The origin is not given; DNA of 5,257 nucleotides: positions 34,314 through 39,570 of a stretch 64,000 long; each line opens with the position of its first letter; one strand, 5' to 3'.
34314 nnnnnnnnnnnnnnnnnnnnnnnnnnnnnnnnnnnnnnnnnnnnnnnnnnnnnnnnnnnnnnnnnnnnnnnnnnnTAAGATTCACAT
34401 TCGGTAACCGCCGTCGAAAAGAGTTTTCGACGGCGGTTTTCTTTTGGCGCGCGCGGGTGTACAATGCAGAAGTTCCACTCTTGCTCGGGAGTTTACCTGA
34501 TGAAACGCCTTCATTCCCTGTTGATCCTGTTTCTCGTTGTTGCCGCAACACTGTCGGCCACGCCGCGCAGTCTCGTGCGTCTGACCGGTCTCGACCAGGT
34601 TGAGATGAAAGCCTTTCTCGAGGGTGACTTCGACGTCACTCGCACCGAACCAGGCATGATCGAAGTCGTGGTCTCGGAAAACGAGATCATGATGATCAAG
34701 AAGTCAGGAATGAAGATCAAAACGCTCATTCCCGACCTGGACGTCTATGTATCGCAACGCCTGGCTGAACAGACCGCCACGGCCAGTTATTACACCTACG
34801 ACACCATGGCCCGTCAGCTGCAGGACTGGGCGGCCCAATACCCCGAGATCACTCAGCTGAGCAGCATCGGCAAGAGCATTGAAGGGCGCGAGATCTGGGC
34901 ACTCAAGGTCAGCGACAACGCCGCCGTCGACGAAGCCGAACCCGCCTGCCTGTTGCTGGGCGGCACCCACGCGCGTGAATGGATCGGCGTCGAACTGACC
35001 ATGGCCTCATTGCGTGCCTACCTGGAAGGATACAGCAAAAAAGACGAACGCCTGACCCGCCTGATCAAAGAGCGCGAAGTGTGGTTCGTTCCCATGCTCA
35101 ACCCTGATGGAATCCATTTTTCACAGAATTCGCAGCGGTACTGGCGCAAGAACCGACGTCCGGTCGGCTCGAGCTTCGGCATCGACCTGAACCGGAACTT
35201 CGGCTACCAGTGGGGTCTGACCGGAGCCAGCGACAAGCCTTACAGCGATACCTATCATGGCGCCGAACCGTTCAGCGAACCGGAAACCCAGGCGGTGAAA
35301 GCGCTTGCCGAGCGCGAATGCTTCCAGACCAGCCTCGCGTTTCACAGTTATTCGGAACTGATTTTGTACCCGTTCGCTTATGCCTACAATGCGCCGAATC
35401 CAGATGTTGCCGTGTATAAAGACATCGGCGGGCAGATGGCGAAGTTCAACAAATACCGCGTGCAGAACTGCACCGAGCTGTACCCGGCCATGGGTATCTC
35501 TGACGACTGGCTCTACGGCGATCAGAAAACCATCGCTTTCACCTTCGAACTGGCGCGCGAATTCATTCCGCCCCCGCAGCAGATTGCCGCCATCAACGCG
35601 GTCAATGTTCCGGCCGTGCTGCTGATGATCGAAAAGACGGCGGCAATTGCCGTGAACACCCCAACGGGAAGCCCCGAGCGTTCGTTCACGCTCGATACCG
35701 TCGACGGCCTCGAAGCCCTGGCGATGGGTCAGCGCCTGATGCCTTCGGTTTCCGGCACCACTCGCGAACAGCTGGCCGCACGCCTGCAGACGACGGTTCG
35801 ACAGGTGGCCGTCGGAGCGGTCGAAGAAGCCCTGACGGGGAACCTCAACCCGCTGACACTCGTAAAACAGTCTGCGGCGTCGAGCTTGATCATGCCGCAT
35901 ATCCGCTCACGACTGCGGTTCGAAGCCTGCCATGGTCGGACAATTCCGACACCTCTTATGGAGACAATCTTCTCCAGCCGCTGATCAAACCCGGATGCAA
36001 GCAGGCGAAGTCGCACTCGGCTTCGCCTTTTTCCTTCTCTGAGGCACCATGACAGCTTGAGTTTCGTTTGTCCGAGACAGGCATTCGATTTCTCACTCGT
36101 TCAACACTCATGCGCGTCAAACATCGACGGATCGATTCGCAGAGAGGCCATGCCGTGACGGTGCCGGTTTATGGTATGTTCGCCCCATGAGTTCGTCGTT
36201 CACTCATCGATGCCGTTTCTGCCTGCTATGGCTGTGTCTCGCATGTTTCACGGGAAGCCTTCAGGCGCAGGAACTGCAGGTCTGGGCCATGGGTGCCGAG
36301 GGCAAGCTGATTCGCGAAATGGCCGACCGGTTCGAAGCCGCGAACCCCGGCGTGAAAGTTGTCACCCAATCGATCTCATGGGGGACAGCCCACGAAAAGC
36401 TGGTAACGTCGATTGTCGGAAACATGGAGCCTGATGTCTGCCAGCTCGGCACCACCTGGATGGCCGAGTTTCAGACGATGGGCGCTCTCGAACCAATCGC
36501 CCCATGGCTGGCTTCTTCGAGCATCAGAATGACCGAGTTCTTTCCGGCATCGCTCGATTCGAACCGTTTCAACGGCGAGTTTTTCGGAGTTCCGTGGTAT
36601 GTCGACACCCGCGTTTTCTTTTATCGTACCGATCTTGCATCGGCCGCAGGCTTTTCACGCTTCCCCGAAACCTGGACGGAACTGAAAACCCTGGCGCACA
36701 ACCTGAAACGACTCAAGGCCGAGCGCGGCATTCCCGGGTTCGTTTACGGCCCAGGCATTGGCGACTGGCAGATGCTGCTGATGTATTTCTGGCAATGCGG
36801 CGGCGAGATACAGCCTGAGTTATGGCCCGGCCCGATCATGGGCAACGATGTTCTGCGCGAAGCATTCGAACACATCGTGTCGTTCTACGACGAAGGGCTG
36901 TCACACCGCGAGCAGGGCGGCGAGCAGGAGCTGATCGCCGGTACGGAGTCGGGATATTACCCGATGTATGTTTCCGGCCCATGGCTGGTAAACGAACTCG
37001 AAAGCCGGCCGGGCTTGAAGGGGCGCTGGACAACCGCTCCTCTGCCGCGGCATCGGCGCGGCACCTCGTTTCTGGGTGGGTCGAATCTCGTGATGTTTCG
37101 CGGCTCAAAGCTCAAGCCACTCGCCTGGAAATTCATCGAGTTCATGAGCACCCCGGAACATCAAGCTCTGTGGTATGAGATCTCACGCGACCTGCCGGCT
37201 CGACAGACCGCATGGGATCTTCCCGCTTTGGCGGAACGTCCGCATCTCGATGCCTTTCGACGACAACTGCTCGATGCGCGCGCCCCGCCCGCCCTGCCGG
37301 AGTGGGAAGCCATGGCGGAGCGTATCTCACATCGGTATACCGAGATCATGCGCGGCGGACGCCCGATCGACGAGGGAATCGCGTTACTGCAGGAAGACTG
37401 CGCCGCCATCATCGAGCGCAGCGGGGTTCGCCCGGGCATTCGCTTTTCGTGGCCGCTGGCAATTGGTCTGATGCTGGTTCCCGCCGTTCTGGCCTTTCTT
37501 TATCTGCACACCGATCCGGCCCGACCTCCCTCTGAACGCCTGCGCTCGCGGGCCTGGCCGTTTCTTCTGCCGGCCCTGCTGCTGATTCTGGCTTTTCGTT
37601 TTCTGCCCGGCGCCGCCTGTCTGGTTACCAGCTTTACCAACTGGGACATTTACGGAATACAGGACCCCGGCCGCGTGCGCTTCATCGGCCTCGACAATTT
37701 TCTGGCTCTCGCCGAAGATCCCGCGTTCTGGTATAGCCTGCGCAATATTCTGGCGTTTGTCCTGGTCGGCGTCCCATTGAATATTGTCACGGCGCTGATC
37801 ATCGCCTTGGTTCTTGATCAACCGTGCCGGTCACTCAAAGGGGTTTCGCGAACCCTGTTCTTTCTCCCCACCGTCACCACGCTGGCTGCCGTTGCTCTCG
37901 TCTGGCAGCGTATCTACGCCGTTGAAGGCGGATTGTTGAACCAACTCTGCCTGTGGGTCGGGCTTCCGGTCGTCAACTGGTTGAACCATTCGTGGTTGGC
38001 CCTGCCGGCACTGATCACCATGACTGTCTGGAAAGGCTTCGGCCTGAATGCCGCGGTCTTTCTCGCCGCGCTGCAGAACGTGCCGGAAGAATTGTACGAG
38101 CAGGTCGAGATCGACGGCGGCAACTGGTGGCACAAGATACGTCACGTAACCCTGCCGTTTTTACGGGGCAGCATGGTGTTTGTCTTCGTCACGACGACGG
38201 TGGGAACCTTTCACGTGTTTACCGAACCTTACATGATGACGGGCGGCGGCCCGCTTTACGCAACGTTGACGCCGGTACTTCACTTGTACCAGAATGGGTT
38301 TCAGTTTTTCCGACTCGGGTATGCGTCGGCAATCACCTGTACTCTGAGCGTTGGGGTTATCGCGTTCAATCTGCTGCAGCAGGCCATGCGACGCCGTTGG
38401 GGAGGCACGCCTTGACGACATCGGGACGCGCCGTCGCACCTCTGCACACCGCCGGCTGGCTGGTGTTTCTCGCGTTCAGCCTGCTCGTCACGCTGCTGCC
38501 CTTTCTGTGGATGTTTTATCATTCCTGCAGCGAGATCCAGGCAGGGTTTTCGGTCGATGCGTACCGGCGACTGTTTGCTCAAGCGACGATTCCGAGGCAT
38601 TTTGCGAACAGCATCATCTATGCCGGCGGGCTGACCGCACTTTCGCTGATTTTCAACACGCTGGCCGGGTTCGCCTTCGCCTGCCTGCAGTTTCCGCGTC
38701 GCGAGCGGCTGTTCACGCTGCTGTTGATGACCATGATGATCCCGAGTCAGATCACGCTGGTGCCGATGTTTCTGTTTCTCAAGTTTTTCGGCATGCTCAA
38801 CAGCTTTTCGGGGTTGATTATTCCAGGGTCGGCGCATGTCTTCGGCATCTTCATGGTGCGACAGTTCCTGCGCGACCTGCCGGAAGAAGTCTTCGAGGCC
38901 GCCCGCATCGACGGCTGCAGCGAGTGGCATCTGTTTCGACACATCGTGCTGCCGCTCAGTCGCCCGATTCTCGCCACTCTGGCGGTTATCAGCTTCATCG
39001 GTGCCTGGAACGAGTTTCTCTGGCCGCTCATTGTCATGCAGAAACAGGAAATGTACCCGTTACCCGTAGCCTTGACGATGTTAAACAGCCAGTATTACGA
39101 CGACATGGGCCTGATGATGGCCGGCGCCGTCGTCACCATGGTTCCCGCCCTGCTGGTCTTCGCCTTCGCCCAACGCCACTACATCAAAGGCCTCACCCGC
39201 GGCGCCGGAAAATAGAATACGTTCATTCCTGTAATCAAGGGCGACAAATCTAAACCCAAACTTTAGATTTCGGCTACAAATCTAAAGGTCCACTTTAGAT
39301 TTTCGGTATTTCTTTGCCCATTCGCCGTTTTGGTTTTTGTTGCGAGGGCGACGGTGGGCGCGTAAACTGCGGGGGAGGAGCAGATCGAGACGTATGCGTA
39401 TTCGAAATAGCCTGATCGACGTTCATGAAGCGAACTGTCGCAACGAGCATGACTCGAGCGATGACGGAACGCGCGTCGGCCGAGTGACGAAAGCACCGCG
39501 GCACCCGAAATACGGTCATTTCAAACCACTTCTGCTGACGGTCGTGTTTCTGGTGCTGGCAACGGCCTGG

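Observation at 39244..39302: Tandem perfect AT-rich palindromes upstream of the secreted 5'-nucleotidase gene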

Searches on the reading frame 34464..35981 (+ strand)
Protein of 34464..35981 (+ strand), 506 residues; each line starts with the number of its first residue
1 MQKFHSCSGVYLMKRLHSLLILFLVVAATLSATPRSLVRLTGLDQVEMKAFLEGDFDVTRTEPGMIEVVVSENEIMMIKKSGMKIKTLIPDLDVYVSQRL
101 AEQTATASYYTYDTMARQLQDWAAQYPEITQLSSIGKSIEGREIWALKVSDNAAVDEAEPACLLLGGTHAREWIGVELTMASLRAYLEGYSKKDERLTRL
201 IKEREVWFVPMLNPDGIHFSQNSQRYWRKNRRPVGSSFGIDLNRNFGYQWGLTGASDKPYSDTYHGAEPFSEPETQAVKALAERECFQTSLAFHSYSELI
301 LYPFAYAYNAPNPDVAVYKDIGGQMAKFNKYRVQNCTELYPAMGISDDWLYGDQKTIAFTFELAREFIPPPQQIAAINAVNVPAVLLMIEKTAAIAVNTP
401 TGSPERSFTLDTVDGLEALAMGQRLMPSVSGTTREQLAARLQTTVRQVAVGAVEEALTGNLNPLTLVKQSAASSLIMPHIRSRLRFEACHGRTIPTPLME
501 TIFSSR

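Call 13: search_protein_families(library=pfam, proteins=[window:34464-35981:+])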
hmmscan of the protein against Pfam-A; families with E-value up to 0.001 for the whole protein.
window:34464-35981:+ (506 aa): 1 family
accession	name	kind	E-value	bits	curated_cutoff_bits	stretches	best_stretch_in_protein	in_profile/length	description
PF00246.29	Peptidase_M14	-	9.8e-74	249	21.6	1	117-378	3-280/286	Zinc carboxypeptidase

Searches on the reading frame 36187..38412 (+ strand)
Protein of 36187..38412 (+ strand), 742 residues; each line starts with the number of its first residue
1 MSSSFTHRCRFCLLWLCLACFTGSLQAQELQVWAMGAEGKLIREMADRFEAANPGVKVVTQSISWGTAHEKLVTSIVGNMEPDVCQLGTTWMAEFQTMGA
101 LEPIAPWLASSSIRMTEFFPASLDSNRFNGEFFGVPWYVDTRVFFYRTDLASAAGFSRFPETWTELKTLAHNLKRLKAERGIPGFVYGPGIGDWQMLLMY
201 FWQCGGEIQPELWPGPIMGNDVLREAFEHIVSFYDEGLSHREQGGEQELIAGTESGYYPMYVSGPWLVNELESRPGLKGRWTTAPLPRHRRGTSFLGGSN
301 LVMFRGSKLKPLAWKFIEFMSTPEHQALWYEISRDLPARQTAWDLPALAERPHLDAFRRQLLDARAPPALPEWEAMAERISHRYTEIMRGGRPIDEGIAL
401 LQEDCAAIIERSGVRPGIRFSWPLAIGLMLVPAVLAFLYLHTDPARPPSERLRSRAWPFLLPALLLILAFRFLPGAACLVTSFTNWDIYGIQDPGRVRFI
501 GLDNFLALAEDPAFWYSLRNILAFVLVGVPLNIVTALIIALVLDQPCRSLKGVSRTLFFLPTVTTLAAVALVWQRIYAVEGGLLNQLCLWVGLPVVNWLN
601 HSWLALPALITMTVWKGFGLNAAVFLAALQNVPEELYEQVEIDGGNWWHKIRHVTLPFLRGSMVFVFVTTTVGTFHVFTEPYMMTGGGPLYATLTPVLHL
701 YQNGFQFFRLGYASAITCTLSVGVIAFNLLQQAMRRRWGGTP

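Call 13: search_protein_families(library=pfam, proteins=[window:36187-38412:+])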
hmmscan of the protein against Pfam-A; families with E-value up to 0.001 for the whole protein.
window:36187-38412:+ (742 aa): 3 families
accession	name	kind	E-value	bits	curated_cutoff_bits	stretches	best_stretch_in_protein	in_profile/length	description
PF01547.30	SBP_bac_1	-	1.1e-37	131.2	26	1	38-327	6-307/307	Bacterial extracellular solute-binding protein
PF13416.11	SBP_bac_8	-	2.1e-34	120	27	1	44-354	1-277/279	Bacterial extracellular solute-binding protein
PF00528.27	BPD_transp_1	-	7.6e-12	45.8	26.4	1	574-738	43-182/184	Binding-protein-dependent transport system inner membrane component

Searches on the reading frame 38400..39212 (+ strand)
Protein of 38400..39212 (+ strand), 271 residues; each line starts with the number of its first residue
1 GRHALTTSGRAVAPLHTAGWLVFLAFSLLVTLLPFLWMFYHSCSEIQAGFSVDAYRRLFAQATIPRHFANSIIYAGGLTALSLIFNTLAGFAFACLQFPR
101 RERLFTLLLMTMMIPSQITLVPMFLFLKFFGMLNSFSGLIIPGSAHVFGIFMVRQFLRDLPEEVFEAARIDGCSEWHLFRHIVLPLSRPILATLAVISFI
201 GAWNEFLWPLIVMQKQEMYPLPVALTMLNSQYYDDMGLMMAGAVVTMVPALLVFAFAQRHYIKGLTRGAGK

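Call 13: search_protein_families(library=pfam, proteins=[window:38400-39212:+])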
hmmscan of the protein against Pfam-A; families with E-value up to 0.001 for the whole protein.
window:38400-39212:+ (271 aa): 1 family
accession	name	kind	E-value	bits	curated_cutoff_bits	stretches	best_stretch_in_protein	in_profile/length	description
PF00528.27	BPD_transp_1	-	4.4e-24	85.7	26.4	1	89-261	4-178/184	Binding-protein-dependent transport system inner membrane component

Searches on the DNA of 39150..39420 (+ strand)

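Call 52: search_rna_families(source=window, start=39150, end=39420, threshold=evalue, max_evalue=10)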
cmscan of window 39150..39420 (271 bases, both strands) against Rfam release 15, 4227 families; matches with E-value up to 10: 2.
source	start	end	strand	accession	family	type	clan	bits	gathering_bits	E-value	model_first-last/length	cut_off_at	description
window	39246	39272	+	RF03730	mir-7615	Gene; miRNA;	-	14.1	90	3.6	1-64/64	no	mir-7615 microRNA precursor family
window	39293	39314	-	RF02914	DUF805b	Cis-reg;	CL00115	9.9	35.6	4.9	2-27/35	no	DUF805b RNA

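Call 103: search_dna_similar(query=window:39236-39312:+, collection=plasmids, mode=distant, max_evalue=1, max_rows=20)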
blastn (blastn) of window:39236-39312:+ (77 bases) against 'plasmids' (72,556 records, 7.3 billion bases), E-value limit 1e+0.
No match.
